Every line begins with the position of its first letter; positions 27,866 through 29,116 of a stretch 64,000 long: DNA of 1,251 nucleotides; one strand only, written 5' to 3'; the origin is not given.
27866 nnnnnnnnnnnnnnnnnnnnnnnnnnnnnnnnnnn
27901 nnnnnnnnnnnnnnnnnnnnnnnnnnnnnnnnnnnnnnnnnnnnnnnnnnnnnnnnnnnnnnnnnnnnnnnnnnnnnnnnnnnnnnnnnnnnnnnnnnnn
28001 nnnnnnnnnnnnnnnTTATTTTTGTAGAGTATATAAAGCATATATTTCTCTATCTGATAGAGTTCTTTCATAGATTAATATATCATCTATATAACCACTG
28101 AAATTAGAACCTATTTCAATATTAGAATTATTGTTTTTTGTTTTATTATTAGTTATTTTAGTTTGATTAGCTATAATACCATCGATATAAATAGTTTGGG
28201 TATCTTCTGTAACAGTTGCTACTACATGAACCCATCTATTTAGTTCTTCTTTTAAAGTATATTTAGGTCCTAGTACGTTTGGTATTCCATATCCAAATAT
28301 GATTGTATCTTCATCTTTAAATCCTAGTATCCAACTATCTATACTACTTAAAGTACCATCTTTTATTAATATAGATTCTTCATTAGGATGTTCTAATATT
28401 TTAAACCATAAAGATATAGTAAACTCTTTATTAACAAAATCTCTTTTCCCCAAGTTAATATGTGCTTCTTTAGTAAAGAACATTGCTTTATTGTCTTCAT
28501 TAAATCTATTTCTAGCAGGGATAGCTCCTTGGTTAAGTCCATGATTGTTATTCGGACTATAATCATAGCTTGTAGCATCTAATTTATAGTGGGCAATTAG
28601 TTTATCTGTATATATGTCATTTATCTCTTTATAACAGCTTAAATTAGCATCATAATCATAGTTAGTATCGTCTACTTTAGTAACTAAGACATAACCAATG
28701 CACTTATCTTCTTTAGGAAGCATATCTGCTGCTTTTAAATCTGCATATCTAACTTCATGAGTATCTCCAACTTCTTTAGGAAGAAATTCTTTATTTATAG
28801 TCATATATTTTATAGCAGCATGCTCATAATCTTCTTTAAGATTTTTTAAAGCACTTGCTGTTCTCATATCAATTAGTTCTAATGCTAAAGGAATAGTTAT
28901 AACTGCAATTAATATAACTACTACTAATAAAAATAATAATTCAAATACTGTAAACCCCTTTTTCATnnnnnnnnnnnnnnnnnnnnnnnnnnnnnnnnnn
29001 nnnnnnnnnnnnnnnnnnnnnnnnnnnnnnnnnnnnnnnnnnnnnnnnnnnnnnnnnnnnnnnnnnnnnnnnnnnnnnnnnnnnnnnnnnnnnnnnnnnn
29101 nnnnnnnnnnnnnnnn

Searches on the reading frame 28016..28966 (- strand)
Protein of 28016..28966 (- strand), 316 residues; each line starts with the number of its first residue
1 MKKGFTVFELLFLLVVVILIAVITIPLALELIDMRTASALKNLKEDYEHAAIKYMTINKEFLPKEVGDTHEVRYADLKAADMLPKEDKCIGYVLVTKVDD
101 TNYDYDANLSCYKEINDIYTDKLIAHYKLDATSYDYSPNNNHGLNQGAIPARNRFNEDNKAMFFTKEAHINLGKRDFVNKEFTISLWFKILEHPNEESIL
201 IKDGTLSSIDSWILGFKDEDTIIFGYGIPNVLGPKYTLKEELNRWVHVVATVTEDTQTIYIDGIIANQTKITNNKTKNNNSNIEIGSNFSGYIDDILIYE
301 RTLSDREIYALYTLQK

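Call 4: search_protein_families(library=pfam, proteins=[window:28016-28966:-], max_evalue=0.1)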
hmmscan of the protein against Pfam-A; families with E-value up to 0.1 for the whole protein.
window:28016-28966:- (316 aa): 2 families
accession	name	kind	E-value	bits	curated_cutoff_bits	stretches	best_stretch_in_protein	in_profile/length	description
PF13385.13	Laminin_G_3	-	1.3e-21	77.8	27.6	1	166-308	3-150/151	Concanavalin A-like lectin/glucanases superfamily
PF22925.3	TS_C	-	0.023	14.7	27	1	176-304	63-200/202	Trans-sialidase, C-terminal domain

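Call 21: search_protein_families(library=ncbifam, proteins=[window:28016-28966:-], max_evalue=0.1)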
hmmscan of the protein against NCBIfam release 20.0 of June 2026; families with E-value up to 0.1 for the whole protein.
window:28016-28966:- (316 aa): 3 families
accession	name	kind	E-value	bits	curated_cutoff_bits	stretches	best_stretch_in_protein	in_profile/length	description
NF052521.1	TafC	equivalog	0.00061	19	410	1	167-313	201-361/373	TafC family fimbrial protein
NF040982.1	ComGD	equivalog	0.0058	17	70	1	2-50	1-50/139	competence type IV pilus minor pilin ComGD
NF040999.1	pilin_ComGC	equivalog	0.065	13.4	75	0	2-26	1-25/84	competence type IV pilus major pilin ComGC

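Call 82: search_solved_structures(query=window:28016-28966:-, max_evalue=1)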
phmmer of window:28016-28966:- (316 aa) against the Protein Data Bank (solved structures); distinct sequences matched with E-value up to 1: 7.
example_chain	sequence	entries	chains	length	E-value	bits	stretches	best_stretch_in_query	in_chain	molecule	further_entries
9egp_A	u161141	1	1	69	0.072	15.4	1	2-48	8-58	Geopilin domain 1 protein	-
7tgg_A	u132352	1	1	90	0.096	15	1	2-51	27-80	Geopilin domain 1 protein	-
9lab_B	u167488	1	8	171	0.23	13.7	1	2-50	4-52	MSHA major pilin subunit MshA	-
5hon_A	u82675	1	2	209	0.31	13.3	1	157-309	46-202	Extracellular arabinanase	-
4qvs_A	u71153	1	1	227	0.38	13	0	244-269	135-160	S-layer domain-containing protein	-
8hm3_B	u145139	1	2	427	0.57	12.4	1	93-156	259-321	Peptidylprolyl isomerase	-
8hm4_A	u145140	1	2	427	0.57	12.4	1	93-156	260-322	Peptidylprolyl isomerase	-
